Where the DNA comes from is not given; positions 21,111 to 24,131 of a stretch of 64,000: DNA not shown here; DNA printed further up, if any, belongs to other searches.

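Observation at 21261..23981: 906-aa secreted protein built from ~14 novel glycine-rich 26-27-aa repeats fused to HEAT-like repeats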

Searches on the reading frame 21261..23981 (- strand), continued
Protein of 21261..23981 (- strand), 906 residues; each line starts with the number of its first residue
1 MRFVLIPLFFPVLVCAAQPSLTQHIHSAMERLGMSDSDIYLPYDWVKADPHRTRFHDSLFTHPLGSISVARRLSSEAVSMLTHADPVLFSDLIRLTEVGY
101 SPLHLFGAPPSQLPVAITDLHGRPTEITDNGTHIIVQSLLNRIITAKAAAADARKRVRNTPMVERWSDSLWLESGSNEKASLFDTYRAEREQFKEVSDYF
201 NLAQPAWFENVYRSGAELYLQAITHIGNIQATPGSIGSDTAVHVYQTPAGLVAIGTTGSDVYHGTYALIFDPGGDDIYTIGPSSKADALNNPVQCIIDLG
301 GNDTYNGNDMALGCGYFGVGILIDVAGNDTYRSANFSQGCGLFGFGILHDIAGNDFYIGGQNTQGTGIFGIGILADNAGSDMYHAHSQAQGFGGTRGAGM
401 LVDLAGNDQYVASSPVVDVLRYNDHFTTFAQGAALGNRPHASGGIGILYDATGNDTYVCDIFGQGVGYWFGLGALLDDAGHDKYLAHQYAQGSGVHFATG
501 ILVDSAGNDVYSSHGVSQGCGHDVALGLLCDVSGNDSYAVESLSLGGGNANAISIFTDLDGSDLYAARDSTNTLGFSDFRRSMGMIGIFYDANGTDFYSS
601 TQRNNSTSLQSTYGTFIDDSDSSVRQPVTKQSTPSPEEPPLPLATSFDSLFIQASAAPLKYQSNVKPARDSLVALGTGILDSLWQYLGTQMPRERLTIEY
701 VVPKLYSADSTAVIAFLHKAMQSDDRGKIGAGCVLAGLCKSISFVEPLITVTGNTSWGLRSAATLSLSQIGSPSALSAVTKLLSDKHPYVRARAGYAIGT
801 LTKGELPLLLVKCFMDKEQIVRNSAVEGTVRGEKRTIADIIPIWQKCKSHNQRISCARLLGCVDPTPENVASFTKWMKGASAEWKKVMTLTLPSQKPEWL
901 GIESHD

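Call 33: search_protein_families(library=pfam, proteins=[L024:9324-9917:+, L024:9966-14552:+, L024:159-3083:+, L024:3114-4211:+, L024:4274-5551:+, L071:4826-5821:+, L016:4369-5904:+, L002:4648-5979:+], max_evalue=0.001)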
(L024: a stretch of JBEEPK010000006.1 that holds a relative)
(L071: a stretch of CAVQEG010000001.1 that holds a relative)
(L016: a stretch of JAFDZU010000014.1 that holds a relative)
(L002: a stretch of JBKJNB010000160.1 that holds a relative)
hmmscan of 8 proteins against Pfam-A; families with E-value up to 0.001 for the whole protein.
L024:9324-9917:+ (197 aa): 1 family
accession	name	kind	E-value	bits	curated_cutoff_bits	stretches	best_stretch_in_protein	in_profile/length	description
PF13860.13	FlgD_ig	-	1.7e-06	28.3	27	1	117-181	12-76/79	FlgD Ig-like domain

L024:9966-14552:+ (1529 aa): 0 families

L024:159-3083:+ (974 aa): 3 families
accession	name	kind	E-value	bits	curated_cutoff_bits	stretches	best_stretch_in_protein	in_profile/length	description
PF01364.23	Peptidase_C25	-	2.8e-86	290.5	23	1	241-606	1-374/374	Peptidase family C25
PF18962.6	Por_Secre_tail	-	5.9e-06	26.9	27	1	883-924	1-41/75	Secretion system C-terminal sorting domain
PF13860.13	FlgD_ig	-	0.00068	20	27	0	905-955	24-74/79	FlgD Ig-like domain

L024:3114-4211:+ (365 aa): 1 family
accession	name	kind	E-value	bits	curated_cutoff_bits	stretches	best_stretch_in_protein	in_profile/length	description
PF19572.5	PorV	-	6e-22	78.8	27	1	31-270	11-239/243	Type IX secretion system protein PorV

L024:4274-5551:+ (425 aa): 0 families

L071:4826-5821:+ (331 aa): 14 families
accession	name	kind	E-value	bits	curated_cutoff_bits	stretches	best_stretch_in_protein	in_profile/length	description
PF01738.24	DLH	-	9.3e-14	52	21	1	75-194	12-127/217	Dienelactone hydrolase family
PF12146.15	Hydrolase_4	-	3.2e-12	46.7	27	1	77-203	5-116/239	Serine aminopeptidase, S33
PF00561.26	Abhydrolase_1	-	1.1e-11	45.3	25.8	1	77-219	1-130/245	alpha/beta hydrolase fold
PF12697.13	Abhydrolase_6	-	1.6e-11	45.7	26.3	1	79-303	1-211/217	Alpha/beta hydrolase family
PF00326.27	Peptidase_S9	-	4.5e-09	36.5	22.6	1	101-300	10-191/213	Prolyl oligopeptidase family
PF20434.5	BD-FAE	-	5.8e-08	32.9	26.8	0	161-277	86-211/215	BD-FAE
PF07224.18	Chlorophyllase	-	3.8e-07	29.7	26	1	73-201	39-151/301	Chlorophyllase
PF02129.25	Peptidase_S15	-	6.3e-07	29.8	23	1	58-239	1-173/262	X-Pro dipeptidyl-peptidase (S15 family)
PF07859.19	Abhydrolase_3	-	2.3e-06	28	25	1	138-298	47-208/210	alpha/beta hydrolase fold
PF00756.26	Esterase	-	3.9e-06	27.3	22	1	73-255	21-216/251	Putative esterase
PF03403.19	PAF-AH_p_II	-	7e-06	25.3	20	0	68-111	94-133/372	Platelet-activating factor acetylhydrolase, isoform II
PF12740.14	PETase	-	7.2e-06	26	28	1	68-195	46-156/263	PET hydrolase-like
PF08840.17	BAAT_C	-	5.3e-05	23.8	20.9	1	158-297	16-159/210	BAAT / Acyl-CoA thioester hydrolase C terminal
PF05448.18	AXE1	-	7.8e-05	22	21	1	154-193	166-205/321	Acetyl xylan esterase (AXE1)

L016:4369-5904:+ (511 aa): 4 families
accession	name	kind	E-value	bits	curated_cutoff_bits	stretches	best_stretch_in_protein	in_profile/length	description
PF03796.21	DnaB_C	-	3.8e-107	357.9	27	1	232-489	1-255/255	DnaB-like helicase C terminal domain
PF00772.26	DnaB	-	3.7e-31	107.6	23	1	55-156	2-103/103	DnaB-like helicase N terminal domain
PF13481.12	AAA_25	-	6.8e-15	55.6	27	1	244-407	26-190/195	AAA domain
PF06745.19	ATPase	-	5.8e-05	23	26.6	1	233-409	1-166/231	KaiC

L002:4648-5979:+ (443 aa): 20 families
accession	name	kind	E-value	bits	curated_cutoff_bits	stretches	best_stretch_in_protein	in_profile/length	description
PF13432.12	TPR_16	-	1.2e-36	125.1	32.7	5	171-227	7-63/65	Tetratricopeptide repeat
PF00515.34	TPR_1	-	3e-32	109.5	27.8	2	263-295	1-33/34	Tetratricopeptide repeat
PF13431.12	TPR_17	-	6.7e-31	104.4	24.4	0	285-318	1-34/34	Tetratricopeptide repeat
PF14559.12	TPR_19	-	3.5e-30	104.6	25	2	175-228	5-58/68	Tetratricopeptide repeat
PF07719.23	TPR_2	-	8.8e-29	97.7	27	1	263-296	1-34/34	Tetratricopeptide repeat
PF13414.12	TPR_11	-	2.1e-22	79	26.8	1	278-311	9-42/42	TPR repeat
PF13428.12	TPR_14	-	2e-20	71.6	23.5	0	164-203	4-43/44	Tetratricopeptide repeat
PF13181.12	TPR_8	-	1.8e-18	65.5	25.7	0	263-295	1-33/34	Tetratricopeptide repeat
PF23914.1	TPR_CcmH_CycH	-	8.1e-18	65.2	42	2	259-301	46-88/158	Cytochrome c-type biogenesis protein H TPR domain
PF13424.12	TPR_12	-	1.3e-16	61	30.1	2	297-361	3-74/77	Tetratricopeptide repeat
PF13174.12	TPR_6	-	5.2e-15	55.4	26.3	0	166-193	5-32/33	Tetratricopeptide repeat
PF13176.12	TPR_7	-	1.3e-12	47.1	27.9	0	199-223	3-29/36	Tetratricopeptide repeat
PF12895.13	ANAPC3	-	9.6e-12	45.5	27.2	1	146-218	8-79/82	Anaphase-promoting complex, cyclosome, subunit 3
PF13371.12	TPR_9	-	1.5e-11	44.5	35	1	271-325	3-57/73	Tetratricopeptide repeat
PF13374.12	TPR_10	-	1e-10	41.7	27.5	0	334-361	4-31/42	Tetratricopeptide repeat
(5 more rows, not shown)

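Call 44: search_protein_families(library=ncbifam, proteins=[L024:9324-9917:+, L024:9966-14552:+, L024:159-3083:+, L024:3114-4211:+, L024:4274-5551:+], max_evalue=0.01)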
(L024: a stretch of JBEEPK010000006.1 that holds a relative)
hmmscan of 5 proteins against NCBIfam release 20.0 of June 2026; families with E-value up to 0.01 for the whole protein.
L024:9324-9917:+ (197 aa): 6 families
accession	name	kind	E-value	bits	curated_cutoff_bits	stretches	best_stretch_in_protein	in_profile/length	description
NF005176.1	PRK06655.1-1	equivalog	3.5e-07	30.3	230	1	125-190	95-159/197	flagellar hook assembly protein FlgD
NF033707.1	T9SS_sortase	equivalog_domain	3.9e-07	28.1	420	1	106-182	999-1079/1095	type IX secretion system sortase PorU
NF009276.0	PRK12633.1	equivalog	5e-05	23.1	383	1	126-180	128-181/234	flagellar basal body rod modification protein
NF052323.1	T9SSA_dep_M6i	equivalog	0.00012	20.2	600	1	107-185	959-1031/1043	T9SS-dependent M6-like inactivated metalloprotease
TIGR04183.1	Por_Secre_tail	domain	0.00099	19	23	1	109-177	2-57/72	T9SS type A sorting domain-containing protein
NF009452.0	PRK12812.1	equivalog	0.0034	16.7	258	1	148-187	174-214/289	flagellar basal body rod modification protein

L024:9966-14552:+ (1529 aa): 0 families

L024:159-3083:+ (974 aa): 5 families
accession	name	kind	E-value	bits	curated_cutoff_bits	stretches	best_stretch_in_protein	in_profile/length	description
NF033707.1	T9SS_sortase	equivalog_domain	9.8e-208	692.3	420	1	3-972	144-1094/1095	type IX secretion system sortase PorU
NF052324.1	PorU_rel_Nterm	equivalog_domain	3.7e-44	151.1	450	1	18-610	188-769/879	putative type IX secretion system sortase PorU2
NF052228.1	T9SS_PorZ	equivalog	2.6e-08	32.8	260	1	879-957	671-743/757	type IX secretion system anionic LPS delivery protein PorZ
TIGR04183.1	Por_Secre_tail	domain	5.5e-06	26.3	23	1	883-953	1-57/72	T9SS type A sorting domain-containing protein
NF038113.1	T9SSA_dep_M36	equivalog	3e-05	22.4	885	1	851-929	768-839/869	T9SS-dependent M36 family metallopeptidase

L024:3114-4211:+ (365 aa): 4 families
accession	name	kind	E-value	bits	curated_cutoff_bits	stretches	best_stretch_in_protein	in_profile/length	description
NF033709.1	PorV_fam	subfamily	7.6e-80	268.9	90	1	31-362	2-324/326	PorV/PorQ family protein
NF033710.1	T9SS_OM_PorV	equivalog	8e-69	232.6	250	1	31-363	24-366/367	type IX secretion system outer membrane channel protein PorV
NF033711.1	T9SS_PorQ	equivalog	1.7e-14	53.7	220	1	27-342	20-317/335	type IX secretion system protein PorQ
NF052325.1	PorVQ2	equivalog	0.0065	15.4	325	0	34-68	28-62/354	putative type IX sorting system protein PorV2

L024:4274-5551:+ (425 aa): 2 families
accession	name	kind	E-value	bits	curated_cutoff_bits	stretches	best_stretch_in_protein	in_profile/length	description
NF047440.1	LA3751_2_3_fam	subfamily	1e-09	37.8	200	1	71-230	82-248/460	LA_3751/LA_3752 family putative glycosyltransferase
NF046093.1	AZOBR_p60025_fam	subfamily_domain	5.6e-07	29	150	1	51-212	71-229/232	AZOBR_p60025 family cell surface glycopolymer formation protein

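Call 55: list_cluster_members(proteins=[P0001])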
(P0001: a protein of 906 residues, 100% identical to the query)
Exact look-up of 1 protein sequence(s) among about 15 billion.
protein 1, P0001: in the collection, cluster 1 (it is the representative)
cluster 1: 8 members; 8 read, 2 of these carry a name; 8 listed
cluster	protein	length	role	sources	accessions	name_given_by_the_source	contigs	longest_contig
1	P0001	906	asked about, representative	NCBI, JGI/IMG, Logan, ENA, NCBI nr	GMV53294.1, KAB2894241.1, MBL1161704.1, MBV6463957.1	MAG: HEAT repeat domain-containing protein [Chlorobi bacterium] | MAG: HEAT repeat domain-containing protein [Bacteroidota bacterium]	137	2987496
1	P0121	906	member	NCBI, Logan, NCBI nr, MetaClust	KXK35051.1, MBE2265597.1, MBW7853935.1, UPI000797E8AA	MAG: HEAT repeat domain-containing protein [Flavobacteriales bacterium] | MAG: HEAT repeat protein [Chlorobi bacterium OLB6] | status=active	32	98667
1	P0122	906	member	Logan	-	-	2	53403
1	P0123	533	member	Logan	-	-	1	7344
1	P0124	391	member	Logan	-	-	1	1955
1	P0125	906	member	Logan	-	-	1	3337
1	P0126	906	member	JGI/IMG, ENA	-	-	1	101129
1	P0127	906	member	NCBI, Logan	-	-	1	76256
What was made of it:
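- Closest known: MpAFP region IV. Different: There is no evidence for ice binding, and the nearest named relative is Chlorobi bacterium OLB6 (call 55).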
